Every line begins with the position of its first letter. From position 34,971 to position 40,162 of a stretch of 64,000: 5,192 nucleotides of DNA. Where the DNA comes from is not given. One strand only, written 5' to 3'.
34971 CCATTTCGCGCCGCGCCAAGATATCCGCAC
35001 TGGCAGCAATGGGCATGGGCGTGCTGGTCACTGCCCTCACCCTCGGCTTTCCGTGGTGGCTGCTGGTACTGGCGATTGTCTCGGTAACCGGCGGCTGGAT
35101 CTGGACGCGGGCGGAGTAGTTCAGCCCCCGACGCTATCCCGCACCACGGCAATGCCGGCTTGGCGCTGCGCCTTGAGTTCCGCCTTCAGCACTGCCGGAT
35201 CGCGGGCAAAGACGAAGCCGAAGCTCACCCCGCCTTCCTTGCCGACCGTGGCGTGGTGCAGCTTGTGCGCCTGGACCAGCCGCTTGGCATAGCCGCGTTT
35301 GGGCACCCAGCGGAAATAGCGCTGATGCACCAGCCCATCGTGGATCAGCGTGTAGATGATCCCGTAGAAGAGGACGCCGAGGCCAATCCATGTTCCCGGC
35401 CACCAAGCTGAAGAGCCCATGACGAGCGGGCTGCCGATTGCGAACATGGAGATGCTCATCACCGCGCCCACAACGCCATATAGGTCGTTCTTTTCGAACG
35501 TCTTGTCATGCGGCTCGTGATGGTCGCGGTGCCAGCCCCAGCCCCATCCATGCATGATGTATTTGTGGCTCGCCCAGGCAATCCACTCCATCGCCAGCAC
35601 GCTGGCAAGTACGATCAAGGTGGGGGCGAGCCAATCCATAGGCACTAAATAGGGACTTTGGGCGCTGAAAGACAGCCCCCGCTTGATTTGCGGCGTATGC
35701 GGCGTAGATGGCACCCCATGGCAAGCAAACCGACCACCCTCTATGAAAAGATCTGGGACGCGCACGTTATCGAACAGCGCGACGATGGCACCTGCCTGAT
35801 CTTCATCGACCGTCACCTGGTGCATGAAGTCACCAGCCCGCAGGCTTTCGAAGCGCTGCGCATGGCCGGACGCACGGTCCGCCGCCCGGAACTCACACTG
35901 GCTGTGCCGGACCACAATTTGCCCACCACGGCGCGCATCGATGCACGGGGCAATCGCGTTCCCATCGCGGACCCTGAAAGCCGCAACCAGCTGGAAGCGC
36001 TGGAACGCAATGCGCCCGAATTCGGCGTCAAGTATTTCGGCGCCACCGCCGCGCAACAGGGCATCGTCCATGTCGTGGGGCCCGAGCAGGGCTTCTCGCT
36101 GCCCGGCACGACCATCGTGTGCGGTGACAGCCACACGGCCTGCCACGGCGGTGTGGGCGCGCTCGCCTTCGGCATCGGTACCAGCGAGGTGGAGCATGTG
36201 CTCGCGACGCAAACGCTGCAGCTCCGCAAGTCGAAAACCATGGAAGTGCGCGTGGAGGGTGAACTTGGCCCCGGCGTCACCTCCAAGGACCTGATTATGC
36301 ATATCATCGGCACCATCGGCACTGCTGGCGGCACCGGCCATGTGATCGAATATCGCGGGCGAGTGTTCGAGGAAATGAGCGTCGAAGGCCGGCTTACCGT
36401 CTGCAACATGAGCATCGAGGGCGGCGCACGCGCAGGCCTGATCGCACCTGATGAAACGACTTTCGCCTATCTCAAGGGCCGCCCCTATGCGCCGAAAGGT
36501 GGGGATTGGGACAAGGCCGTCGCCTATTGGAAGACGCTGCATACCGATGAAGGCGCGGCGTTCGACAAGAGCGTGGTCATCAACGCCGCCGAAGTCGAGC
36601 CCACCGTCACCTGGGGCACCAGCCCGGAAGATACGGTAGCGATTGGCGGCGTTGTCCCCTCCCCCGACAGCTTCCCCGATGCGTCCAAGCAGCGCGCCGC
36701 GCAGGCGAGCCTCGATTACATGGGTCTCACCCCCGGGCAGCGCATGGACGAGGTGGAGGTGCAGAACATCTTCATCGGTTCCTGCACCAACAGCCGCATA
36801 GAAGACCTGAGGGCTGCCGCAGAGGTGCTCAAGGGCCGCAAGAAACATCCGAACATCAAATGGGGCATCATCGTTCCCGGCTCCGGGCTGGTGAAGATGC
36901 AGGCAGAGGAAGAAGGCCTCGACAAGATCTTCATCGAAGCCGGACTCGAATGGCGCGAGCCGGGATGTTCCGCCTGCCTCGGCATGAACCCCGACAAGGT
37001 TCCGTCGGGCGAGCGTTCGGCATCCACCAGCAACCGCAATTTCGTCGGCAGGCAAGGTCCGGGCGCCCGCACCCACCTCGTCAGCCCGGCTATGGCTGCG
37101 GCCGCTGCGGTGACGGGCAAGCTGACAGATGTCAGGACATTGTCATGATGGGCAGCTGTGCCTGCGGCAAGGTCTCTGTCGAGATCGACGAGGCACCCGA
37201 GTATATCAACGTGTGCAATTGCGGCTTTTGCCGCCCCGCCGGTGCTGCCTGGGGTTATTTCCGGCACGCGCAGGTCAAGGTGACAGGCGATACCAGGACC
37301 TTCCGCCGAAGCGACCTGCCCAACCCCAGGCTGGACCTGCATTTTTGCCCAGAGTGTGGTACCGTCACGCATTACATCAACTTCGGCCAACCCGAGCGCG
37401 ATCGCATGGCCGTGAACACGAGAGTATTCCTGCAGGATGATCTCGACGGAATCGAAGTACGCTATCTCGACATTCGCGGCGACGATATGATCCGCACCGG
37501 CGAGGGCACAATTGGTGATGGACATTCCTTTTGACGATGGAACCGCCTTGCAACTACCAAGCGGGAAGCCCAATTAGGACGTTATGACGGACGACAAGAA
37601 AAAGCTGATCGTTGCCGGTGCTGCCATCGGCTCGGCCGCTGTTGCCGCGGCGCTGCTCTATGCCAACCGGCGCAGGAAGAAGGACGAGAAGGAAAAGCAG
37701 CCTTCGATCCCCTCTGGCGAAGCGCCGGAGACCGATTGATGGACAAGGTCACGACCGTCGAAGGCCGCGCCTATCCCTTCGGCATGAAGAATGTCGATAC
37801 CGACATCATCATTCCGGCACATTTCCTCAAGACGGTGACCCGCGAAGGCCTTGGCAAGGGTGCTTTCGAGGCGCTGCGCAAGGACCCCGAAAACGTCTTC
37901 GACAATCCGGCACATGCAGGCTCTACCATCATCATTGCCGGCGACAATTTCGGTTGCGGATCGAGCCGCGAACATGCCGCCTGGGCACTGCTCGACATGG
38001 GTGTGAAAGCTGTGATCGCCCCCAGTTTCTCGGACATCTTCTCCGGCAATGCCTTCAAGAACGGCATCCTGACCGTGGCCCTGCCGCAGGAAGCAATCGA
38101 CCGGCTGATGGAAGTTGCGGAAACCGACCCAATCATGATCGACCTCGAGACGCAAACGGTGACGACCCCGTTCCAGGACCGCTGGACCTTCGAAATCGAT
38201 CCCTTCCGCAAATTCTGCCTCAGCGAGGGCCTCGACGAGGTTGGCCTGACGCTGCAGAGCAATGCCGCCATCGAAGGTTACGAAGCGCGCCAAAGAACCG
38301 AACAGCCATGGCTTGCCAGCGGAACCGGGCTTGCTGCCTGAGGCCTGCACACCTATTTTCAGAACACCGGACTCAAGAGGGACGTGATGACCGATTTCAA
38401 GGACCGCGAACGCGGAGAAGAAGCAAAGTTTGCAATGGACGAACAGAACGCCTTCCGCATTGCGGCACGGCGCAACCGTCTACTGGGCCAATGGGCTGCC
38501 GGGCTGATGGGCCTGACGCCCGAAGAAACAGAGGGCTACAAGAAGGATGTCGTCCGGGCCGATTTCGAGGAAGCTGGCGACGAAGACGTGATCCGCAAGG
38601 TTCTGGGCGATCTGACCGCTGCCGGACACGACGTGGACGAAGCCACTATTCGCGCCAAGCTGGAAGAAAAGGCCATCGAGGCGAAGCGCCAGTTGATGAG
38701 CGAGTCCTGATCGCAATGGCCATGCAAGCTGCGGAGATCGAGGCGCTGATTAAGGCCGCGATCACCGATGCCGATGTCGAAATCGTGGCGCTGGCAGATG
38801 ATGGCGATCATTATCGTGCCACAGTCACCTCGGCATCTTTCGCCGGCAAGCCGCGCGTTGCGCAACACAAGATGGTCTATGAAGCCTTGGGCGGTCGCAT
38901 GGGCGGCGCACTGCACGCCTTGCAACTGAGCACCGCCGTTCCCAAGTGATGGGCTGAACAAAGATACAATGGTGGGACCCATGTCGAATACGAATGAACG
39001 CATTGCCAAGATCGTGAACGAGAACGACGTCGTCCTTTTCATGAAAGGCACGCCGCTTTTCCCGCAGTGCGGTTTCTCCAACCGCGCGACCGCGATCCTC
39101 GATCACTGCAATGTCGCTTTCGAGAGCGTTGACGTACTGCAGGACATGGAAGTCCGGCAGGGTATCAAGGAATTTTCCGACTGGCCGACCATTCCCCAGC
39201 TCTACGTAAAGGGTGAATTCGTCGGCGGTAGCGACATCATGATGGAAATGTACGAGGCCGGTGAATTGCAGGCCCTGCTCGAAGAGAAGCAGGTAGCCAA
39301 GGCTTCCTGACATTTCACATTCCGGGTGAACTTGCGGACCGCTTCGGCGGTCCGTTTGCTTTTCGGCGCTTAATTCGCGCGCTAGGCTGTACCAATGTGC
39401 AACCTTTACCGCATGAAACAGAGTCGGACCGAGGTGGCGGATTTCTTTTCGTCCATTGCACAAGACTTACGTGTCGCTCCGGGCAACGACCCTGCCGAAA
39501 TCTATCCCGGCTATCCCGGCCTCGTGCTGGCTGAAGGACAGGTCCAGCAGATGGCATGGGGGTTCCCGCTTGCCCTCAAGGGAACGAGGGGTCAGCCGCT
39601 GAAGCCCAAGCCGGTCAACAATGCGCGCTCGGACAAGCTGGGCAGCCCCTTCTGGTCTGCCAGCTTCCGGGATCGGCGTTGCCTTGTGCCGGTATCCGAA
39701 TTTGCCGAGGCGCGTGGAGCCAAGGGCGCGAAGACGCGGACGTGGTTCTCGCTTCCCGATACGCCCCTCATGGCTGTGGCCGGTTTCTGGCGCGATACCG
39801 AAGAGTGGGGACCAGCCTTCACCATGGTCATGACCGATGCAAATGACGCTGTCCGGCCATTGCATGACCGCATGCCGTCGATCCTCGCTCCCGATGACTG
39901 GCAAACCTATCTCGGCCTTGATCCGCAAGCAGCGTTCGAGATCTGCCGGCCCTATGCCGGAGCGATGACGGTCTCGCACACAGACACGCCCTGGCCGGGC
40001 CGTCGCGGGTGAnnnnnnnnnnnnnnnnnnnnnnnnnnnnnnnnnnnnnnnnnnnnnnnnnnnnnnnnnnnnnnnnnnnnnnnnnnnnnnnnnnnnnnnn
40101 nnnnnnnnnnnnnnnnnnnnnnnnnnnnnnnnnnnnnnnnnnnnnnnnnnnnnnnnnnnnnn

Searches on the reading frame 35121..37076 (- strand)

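Call 25: search_protein_families(library=pfam, proteins=[window:35121-37076:-], max_evalue=0.001)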
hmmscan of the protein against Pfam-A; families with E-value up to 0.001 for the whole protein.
window:35121-37076:- (651 aa): 1 family
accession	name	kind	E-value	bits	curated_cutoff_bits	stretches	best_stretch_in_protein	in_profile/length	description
PF04116.19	FA_hydroxylase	-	7.5e-11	43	31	1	490-622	2-122/132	Fatty acid hydroxylase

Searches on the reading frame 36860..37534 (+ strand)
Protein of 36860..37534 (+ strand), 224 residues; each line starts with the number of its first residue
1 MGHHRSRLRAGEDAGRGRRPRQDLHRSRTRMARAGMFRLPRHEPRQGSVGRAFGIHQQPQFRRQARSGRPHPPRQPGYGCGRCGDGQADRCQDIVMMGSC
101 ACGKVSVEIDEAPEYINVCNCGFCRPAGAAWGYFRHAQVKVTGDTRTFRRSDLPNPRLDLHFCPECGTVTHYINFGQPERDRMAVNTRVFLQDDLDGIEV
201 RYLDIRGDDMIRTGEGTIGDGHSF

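Call 25: search_protein_families(library=pfam, proteins=[window:36860-37534:+], max_evalue=0.001)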
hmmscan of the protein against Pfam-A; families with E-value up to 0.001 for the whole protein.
window:36860-37534:+ (224 aa): 1 family
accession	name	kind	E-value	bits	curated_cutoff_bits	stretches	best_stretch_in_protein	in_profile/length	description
PF04828.22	GFA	-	3.1e-12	47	24.3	1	96-179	2-88/115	Glutathione-dependent formaldehyde-activating enzyme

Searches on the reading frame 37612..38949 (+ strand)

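Call 25: search_protein_families(library=pfam, proteins=[window:37612-38949:+], max_evalue=0.001)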
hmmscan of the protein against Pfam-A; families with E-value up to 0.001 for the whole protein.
window:37612-38949:+ (445 aa): 1 family
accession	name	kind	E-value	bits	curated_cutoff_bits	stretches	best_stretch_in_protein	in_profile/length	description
PF01722.23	BolA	-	7e-13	49.1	25.7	1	396-444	26-74/76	BolA-like protein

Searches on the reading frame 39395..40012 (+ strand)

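Call 4: search_protein_families(library=pfam, proteins=[window:39395-40012:+], max_evalue=0.1)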
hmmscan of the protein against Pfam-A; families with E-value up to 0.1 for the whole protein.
window:39395-40012:+ (205 aa): 2 families
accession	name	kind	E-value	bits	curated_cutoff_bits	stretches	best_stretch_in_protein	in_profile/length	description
PF02586.19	SRAP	-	1.9e-27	96.6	27.1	1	1-192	1-203/214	SOS response associated peptidase (SRAP)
PF13018.11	ESPR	-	0.023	15.6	25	1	93-115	12-34/50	Extended Signal Peptide of Type V secretion system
